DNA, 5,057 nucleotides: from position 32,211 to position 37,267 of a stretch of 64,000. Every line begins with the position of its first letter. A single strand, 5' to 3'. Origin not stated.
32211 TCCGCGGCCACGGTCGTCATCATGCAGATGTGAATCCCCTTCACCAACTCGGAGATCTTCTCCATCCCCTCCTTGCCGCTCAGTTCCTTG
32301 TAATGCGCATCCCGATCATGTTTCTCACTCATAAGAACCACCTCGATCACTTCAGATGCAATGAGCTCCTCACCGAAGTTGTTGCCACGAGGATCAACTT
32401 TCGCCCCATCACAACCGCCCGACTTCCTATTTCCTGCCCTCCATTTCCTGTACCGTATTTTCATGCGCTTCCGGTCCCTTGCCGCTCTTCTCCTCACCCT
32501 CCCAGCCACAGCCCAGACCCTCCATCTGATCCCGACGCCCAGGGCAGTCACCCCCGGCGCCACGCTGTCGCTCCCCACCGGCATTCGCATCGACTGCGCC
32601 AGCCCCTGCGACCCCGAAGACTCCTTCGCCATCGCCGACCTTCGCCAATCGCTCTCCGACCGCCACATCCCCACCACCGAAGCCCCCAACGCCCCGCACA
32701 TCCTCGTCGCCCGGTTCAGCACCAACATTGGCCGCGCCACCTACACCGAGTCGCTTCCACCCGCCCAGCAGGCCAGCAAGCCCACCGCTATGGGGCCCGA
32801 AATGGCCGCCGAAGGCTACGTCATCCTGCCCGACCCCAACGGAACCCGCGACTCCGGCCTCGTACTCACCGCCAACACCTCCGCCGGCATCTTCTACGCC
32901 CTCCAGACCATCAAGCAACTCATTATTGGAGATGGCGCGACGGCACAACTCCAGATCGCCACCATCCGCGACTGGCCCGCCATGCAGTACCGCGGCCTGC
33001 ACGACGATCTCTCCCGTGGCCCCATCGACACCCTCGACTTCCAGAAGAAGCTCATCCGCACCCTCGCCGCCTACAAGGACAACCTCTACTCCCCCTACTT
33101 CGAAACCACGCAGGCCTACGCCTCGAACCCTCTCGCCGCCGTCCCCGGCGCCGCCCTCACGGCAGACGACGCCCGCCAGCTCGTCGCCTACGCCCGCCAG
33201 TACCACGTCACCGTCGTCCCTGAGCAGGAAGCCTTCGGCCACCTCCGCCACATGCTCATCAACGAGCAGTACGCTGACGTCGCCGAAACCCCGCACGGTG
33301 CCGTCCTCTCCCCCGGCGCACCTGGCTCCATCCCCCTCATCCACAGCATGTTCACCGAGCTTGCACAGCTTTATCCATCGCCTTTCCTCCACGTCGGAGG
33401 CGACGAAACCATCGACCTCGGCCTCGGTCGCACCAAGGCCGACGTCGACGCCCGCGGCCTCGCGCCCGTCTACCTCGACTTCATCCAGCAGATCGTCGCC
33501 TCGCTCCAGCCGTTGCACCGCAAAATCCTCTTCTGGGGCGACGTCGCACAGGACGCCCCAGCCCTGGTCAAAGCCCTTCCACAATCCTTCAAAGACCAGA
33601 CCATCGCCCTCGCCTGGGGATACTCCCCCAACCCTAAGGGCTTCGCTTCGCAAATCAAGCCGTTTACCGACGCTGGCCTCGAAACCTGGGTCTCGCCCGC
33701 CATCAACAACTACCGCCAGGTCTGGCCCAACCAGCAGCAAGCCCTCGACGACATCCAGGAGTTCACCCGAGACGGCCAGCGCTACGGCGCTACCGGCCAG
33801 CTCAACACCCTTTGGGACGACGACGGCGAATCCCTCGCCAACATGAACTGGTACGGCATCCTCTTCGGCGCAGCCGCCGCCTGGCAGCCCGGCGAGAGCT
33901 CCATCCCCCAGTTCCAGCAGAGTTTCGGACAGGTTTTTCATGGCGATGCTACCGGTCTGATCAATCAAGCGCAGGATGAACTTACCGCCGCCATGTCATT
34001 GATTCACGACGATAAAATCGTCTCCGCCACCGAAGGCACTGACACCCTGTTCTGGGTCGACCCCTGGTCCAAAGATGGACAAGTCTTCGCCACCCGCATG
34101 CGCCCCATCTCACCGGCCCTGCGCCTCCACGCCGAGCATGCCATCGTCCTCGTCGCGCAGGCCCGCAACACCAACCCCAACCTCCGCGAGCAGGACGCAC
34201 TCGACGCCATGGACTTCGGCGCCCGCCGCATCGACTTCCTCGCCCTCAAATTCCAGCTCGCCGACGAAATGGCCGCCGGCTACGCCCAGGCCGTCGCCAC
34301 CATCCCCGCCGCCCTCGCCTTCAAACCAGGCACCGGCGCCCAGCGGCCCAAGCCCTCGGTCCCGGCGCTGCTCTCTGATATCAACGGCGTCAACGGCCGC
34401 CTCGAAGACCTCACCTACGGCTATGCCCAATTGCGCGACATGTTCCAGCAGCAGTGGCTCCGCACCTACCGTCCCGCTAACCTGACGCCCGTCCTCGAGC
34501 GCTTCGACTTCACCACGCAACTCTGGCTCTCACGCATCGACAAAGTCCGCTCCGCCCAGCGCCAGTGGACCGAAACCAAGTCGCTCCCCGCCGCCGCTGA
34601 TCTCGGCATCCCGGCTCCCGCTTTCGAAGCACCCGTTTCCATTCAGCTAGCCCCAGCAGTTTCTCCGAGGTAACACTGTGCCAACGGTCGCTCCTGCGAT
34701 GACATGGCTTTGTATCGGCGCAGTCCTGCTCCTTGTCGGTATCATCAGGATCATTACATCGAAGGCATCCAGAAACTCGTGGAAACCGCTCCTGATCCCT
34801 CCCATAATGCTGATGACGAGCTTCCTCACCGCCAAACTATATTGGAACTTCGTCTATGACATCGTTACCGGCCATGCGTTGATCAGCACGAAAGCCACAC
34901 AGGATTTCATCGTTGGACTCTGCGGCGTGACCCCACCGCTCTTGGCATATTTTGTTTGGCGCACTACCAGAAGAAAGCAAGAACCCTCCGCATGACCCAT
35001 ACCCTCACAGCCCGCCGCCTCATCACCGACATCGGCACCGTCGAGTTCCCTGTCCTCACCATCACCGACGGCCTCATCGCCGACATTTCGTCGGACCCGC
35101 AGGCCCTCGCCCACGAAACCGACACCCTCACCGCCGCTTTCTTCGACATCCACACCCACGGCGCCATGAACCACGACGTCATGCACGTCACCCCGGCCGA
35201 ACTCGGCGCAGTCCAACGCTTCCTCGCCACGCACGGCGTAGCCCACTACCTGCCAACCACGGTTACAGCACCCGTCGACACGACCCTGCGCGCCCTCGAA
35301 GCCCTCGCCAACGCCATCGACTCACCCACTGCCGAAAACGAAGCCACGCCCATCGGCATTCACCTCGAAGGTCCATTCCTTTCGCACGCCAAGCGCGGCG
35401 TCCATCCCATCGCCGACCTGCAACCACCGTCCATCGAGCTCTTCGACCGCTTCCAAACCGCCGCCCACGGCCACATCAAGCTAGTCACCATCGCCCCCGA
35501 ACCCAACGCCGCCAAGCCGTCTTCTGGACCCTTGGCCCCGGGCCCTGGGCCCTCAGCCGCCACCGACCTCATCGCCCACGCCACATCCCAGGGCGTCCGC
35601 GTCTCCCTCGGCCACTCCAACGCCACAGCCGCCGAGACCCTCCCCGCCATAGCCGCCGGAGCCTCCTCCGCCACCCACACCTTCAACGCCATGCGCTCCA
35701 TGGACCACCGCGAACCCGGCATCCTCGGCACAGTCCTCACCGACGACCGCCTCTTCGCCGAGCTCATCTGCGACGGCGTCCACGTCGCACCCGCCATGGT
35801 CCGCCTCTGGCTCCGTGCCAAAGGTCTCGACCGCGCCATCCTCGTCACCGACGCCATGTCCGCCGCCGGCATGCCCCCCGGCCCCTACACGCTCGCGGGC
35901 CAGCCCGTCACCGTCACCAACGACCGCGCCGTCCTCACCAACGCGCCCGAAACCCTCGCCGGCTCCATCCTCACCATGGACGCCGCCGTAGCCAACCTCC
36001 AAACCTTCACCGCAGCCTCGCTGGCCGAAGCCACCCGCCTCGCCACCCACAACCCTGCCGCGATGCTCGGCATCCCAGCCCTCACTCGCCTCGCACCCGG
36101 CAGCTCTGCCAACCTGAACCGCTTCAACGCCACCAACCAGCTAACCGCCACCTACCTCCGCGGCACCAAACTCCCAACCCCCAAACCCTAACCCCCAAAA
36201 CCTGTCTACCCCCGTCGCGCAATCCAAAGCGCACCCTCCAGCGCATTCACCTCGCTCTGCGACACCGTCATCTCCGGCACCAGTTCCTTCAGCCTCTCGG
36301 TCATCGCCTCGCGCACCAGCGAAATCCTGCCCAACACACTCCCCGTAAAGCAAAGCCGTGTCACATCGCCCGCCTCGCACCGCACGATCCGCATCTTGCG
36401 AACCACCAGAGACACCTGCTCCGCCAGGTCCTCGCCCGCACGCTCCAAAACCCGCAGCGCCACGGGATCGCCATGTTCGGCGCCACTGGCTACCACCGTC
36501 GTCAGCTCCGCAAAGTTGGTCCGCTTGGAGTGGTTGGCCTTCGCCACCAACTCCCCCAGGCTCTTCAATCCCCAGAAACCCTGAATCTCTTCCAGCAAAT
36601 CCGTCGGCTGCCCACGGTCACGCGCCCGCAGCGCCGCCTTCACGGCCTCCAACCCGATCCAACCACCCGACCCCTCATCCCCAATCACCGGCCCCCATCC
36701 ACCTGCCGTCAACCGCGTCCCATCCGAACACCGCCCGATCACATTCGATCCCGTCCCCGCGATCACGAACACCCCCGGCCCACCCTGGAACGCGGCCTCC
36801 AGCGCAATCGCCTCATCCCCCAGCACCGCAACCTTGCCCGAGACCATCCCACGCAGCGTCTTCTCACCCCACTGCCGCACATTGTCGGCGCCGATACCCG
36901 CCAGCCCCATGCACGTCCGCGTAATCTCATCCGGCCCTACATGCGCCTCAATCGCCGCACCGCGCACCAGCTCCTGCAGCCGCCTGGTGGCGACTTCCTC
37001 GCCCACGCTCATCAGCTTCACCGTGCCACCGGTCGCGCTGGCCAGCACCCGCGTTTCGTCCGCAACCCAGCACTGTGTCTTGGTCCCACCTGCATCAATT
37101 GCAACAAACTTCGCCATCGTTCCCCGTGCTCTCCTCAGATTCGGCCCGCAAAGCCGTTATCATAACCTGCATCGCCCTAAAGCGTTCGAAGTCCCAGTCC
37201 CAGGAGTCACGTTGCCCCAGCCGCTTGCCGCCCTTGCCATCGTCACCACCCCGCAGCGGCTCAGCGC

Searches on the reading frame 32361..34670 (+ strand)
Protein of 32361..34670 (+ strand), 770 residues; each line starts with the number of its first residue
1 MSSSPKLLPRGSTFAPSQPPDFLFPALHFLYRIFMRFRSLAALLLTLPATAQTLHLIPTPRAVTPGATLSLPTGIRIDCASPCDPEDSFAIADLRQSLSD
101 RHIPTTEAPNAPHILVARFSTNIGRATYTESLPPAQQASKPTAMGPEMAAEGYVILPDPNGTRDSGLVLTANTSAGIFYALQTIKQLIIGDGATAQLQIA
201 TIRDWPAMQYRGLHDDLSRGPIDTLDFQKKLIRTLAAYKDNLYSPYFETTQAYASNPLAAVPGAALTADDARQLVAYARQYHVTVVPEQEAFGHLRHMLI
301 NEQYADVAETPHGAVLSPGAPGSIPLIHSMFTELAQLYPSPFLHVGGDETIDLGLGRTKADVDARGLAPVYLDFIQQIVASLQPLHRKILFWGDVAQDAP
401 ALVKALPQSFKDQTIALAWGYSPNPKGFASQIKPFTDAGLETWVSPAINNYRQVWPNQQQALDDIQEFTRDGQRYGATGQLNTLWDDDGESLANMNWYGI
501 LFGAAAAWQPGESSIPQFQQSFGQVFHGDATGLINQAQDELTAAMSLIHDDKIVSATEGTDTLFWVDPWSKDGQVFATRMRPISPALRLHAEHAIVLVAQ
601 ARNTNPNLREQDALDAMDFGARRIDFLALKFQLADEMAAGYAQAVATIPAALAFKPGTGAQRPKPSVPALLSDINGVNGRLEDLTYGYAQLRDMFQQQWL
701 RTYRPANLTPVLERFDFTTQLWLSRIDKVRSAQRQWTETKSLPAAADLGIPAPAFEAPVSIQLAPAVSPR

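Call 10: search_protein_families(library=pfam, proteins=[window:32361-34670:+], max_evalue=0.001)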
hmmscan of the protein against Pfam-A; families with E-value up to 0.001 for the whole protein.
window:32361-34670:+ (770 aa): 2 families
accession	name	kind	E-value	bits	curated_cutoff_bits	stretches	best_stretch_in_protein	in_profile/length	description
PF00728.28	Glyco_hydro_20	-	7.8e-16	58.8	22.3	1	260-451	70-266/348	Glycosyl hydrolase family 20, catalytic domain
PF02838.20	Glyco_hydro_20b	-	5.1e-14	53.5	26.1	1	55-205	3-124/124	Glycosyl hydrolase family 20, domain 2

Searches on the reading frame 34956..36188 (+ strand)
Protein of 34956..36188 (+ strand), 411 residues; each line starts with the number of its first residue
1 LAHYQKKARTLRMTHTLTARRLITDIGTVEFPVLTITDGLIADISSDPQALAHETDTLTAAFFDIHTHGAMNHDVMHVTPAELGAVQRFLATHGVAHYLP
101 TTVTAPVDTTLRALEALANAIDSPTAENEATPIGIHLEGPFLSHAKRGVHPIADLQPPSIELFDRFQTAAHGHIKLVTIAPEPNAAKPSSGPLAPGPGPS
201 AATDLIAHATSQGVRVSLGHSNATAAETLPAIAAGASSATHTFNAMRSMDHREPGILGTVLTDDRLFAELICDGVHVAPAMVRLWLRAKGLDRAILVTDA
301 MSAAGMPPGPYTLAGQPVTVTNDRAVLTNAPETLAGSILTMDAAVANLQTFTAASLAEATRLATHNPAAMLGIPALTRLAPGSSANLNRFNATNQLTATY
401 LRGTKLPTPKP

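Call 10: search_protein_families(library=pfam, proteins=[window:34956-36188:+], max_evalue=0.001)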
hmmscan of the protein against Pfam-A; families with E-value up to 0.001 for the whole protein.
window:34956-36188:+ (411 aa): 1 family
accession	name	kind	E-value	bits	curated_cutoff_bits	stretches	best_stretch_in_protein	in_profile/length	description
PF01979.26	Amidohydro_1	-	6.4e-13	49.1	25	1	57-392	1-320/345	Amidohydrolase family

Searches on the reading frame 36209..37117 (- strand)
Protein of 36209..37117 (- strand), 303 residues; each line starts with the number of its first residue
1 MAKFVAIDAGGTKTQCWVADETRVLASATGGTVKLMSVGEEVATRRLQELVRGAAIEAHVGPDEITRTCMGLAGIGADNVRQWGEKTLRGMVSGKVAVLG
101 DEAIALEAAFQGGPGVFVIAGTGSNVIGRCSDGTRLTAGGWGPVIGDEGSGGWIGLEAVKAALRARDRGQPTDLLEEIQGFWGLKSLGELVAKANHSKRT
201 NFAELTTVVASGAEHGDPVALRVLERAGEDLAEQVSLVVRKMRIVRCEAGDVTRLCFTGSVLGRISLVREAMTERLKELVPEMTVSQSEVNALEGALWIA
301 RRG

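Call 10: search_protein_families(library=pfam, proteins=[window:36209-37117:-], max_evalue=0.001)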
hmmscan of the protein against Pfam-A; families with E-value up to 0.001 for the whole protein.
window:36209-37117:- (303 aa): 1 family
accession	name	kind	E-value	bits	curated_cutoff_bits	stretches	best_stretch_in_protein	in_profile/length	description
PF01869.26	BcrAD_BadFG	-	5.3e-35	121.7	31.5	1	7-297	3-268/271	BadF/BadG/BcrA/BcrD ATPase family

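Call 40: search_solved_structures(query=window:36209-37117:-, max_evalue=0.001, show_alignments=1)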
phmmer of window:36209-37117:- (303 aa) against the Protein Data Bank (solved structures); distinct sequences matched with E-value up to 0.001: 6.
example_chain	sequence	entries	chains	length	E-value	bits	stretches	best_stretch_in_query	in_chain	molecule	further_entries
8zo3_A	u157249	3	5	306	1.4e-32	116.7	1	4-301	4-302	N-acetylmuramic acid/N-acetylglucosamine kinase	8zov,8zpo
2e2n_A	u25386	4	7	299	1e-20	77.7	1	4-242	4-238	HEXOKINASE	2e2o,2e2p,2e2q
2ch6_A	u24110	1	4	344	1.7e-19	73.8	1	4-270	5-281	N-ACETYL-D-GLUCOSAMINE KINASE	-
2ch5_A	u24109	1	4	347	1.7e-19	73.7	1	4-270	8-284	NAGK PROTEIN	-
1zc6_A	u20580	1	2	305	6.6e-14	55.4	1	4-231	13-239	probable N-acetylglucosamine kinase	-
8ow9_B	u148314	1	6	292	0.00099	22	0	8-159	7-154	Putative novel MurNAc kinase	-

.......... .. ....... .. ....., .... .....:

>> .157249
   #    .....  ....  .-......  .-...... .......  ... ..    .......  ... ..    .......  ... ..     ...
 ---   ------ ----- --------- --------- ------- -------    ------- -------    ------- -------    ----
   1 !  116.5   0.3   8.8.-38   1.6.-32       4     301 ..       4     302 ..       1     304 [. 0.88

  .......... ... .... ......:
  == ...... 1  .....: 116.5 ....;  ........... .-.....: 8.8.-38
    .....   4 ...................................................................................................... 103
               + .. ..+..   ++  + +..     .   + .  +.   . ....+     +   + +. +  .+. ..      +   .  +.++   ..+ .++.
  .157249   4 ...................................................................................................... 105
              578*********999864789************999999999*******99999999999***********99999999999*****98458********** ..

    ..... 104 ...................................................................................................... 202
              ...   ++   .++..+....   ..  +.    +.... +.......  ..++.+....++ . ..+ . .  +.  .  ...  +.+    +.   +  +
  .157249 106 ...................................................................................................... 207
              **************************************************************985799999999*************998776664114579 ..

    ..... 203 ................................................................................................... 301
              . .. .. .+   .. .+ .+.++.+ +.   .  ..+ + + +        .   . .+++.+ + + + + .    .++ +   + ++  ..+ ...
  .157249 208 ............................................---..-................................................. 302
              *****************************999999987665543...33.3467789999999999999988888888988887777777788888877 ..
